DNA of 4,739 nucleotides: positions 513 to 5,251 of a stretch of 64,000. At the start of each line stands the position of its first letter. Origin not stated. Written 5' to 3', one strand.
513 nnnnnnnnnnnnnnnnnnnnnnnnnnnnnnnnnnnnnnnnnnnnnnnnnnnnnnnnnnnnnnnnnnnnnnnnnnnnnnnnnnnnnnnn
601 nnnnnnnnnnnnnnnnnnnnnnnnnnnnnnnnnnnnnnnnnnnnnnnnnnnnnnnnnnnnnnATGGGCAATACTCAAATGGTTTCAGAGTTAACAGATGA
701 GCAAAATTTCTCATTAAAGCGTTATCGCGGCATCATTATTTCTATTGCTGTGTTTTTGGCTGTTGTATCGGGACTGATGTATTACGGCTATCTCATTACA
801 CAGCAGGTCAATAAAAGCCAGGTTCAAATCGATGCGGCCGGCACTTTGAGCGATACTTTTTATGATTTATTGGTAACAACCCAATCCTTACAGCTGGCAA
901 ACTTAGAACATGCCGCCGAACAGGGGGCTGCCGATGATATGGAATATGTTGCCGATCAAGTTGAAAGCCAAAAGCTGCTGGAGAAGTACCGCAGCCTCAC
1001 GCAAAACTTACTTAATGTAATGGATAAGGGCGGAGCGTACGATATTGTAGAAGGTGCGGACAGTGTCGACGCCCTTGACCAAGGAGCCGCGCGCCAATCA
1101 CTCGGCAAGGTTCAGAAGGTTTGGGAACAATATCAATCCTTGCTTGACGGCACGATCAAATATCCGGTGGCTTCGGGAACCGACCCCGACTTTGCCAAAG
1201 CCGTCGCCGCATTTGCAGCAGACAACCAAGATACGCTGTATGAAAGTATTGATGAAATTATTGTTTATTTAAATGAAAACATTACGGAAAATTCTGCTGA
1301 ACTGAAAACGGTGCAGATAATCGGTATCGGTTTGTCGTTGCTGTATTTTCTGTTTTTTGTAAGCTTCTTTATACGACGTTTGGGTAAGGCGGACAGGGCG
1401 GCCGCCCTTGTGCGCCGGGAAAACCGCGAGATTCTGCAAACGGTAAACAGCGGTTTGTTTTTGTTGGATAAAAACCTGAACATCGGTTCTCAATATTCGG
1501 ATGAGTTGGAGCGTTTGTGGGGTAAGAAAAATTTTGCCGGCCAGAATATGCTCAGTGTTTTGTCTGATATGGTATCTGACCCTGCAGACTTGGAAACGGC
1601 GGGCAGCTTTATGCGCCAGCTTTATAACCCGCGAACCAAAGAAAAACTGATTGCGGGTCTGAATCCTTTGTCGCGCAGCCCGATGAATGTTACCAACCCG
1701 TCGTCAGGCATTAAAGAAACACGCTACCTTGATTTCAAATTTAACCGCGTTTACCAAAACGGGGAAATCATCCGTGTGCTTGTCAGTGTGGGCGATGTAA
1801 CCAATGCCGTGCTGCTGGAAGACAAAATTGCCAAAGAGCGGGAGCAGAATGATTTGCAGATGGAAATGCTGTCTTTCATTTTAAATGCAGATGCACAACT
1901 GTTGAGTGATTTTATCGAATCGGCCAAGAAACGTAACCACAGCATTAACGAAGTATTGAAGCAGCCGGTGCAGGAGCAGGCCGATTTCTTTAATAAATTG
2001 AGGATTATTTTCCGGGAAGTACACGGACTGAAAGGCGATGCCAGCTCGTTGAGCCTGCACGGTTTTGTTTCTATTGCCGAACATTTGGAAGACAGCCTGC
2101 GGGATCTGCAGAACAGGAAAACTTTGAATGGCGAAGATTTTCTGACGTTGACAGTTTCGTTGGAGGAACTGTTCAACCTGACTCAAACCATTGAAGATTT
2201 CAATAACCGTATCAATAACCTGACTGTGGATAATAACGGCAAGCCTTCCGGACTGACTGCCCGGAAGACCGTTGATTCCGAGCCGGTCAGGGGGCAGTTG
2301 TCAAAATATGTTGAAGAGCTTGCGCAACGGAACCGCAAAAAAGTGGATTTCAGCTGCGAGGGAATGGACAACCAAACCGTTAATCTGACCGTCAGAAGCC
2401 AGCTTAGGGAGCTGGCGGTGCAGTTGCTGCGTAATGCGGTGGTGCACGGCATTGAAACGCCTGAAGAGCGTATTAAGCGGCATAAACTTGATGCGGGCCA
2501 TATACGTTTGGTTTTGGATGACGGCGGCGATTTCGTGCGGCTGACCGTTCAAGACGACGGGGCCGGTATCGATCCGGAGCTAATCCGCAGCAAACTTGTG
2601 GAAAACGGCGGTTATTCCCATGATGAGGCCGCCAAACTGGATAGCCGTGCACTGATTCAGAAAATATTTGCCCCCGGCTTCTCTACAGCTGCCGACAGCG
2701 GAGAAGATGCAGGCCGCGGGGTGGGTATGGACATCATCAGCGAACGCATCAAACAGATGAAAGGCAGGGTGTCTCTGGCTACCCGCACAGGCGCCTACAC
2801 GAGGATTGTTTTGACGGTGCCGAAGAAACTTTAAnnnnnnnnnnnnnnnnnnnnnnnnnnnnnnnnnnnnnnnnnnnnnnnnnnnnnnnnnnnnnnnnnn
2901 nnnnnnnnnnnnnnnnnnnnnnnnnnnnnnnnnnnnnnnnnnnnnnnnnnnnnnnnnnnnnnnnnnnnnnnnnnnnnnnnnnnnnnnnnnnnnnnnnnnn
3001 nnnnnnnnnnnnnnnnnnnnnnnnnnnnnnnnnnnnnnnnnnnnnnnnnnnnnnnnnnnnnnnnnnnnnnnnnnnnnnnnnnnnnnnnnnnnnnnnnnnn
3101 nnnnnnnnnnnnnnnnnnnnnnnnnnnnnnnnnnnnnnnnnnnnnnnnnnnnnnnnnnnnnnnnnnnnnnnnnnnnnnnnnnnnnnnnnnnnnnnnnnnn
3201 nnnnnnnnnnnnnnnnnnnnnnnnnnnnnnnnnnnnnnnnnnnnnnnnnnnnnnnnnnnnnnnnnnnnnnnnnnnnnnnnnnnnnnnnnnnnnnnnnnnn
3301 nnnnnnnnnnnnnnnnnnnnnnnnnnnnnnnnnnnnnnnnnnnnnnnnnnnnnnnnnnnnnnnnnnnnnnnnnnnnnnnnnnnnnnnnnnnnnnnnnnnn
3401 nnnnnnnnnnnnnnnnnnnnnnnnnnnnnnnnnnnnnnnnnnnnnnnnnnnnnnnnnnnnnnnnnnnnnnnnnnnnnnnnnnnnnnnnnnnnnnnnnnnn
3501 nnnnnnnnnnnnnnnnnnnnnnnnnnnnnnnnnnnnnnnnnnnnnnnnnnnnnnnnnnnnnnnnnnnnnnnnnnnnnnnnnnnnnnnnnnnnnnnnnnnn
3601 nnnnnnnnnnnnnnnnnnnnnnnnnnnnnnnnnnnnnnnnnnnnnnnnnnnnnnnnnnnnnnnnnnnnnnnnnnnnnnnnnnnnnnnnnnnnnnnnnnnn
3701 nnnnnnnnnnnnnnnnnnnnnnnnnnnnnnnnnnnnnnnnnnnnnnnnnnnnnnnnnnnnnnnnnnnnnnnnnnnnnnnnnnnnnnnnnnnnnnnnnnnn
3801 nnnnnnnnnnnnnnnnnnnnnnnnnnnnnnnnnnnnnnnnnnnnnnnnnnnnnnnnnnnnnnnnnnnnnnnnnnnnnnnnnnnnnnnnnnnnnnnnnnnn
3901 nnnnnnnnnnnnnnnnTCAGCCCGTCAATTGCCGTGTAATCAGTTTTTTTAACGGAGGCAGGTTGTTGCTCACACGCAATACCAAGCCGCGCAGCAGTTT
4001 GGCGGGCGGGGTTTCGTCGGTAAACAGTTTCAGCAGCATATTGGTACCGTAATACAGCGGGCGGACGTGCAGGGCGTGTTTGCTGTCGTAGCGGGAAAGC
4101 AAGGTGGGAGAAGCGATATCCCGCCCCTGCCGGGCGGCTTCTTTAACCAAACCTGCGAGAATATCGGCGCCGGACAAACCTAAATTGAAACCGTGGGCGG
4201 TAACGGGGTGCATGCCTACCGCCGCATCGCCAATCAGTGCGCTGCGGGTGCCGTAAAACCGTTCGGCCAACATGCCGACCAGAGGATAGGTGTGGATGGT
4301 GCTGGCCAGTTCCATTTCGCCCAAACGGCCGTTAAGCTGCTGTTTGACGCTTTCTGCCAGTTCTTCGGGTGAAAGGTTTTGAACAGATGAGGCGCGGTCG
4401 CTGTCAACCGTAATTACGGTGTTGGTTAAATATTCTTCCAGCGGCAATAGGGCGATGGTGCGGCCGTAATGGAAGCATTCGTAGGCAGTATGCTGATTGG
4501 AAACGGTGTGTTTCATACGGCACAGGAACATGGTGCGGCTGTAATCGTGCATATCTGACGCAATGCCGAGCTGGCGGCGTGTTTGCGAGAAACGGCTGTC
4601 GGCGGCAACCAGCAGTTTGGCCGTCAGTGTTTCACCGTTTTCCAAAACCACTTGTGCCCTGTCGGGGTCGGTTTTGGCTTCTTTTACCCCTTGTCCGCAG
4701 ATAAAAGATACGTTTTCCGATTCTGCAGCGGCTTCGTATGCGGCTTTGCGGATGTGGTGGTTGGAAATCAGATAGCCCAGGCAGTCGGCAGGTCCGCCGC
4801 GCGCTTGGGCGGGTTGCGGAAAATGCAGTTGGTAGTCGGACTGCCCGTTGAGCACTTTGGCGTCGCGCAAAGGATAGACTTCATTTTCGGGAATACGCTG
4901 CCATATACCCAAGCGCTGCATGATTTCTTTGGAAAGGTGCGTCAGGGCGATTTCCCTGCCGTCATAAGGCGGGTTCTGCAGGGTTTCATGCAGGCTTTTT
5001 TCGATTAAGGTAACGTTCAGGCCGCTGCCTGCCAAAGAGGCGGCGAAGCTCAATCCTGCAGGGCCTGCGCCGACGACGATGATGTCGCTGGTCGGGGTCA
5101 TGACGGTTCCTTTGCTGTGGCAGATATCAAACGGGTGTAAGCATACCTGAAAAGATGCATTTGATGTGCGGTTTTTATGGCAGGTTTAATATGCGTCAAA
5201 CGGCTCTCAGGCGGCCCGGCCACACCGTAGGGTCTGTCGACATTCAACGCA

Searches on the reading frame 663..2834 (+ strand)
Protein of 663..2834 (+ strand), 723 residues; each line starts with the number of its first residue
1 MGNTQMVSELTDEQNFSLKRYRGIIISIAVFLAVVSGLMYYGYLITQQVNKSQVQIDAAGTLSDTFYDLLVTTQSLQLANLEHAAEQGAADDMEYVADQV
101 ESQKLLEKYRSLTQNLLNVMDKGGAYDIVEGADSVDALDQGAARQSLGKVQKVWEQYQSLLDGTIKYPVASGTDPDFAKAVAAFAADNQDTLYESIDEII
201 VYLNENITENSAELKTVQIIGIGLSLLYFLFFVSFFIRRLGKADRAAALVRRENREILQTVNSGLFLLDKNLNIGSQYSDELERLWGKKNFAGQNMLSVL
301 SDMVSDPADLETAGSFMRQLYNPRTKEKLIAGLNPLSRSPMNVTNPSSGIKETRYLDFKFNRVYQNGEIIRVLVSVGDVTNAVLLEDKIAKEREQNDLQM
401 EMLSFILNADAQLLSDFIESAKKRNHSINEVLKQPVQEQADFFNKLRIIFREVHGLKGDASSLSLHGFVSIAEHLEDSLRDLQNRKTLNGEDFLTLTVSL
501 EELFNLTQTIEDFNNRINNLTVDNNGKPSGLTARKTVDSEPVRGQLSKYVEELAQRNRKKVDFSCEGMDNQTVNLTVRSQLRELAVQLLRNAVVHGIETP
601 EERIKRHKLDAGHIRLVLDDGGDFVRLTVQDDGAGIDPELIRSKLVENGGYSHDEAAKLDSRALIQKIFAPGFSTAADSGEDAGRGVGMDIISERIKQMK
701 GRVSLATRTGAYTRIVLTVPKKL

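Call 74: search_protein_families(library=pfam, proteins=[window:663-2834:+], max_evalue=0.00001)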
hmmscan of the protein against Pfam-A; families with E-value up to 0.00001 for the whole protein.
window:663-2834:+ (723 aa): 2 families
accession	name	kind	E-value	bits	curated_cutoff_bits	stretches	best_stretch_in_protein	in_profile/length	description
PF02518.31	HATPase_c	-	7.4e-16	59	26.4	1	579-722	4-110/111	Histidine kinase-, DNA gyrase B-, and HSP90-like ATPase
PF01627.28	Hpt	-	3.4e-07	30.8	24.6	1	412-502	1-80/84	Hpt domain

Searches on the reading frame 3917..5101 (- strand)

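Call 25: search_protein_families(library=pfam, proteins=[window:3917-5101:-])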
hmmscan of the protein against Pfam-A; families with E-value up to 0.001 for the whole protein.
window:3917-5101:- (394 aa): 13 families
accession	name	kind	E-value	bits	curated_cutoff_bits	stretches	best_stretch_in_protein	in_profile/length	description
PF01494.25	FAD_binding_3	-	1.4e-26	94.1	22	1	6-346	3-342/349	FAD binding domain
PF07992.20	Pyr_redox_2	-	1.9e-11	44.4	26.1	1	6-38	2-34/291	Pyridine nucleotide-disulphide oxidoreductase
PF05834.18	Lycopene_cycl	-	3.9e-09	36.5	23.4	1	6-36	1-33/380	Lycopene cyclase protein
PF01266.30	DAO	-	5e-08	33.3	27.9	1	6-36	1-31/353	FAD dependent oxidoreductase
PF13450.12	NAD_binding_8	-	7.3e-06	26.6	21.9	1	9-36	1-28/68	NAD(P)-binding Rossmann-like domain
PF00070.33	Pyr_redox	-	9.6e-06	26.5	22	1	7-36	2-31/82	Pyridine nucleotide-disulphide oxidoreductase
PF01946.23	Thi4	-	1.4e-05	24.9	26.2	1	5-37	18-51/235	Thi4 family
PF00890.30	FAD_binding_2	-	1.7e-05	24.6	20.4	1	6-36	1-31/414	FAD binding domain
PF03486.20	HI0933_like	-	1.8e-05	24.8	50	1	6-36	2-32/244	HI0933-like protein Rossmann domain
PF12831.13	FAD_oxidored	-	5.2e-05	23.2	27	1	6-165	1-141/416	FAD dependent oxidoreductase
PF01134.28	GIDA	-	7.1e-05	22.5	22.1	1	6-62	1-58/391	Glucose inhibited division protein A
PF13738.12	Pyr_redox_3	-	0.00024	20.9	30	1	8-36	1-30/305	Pyridine nucleotide-disulphide oxidoreductase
PF13454.12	NAD_binding_9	-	0.00041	20.8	21.8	0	9-166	2-150/155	FAD-NAD(P)-binding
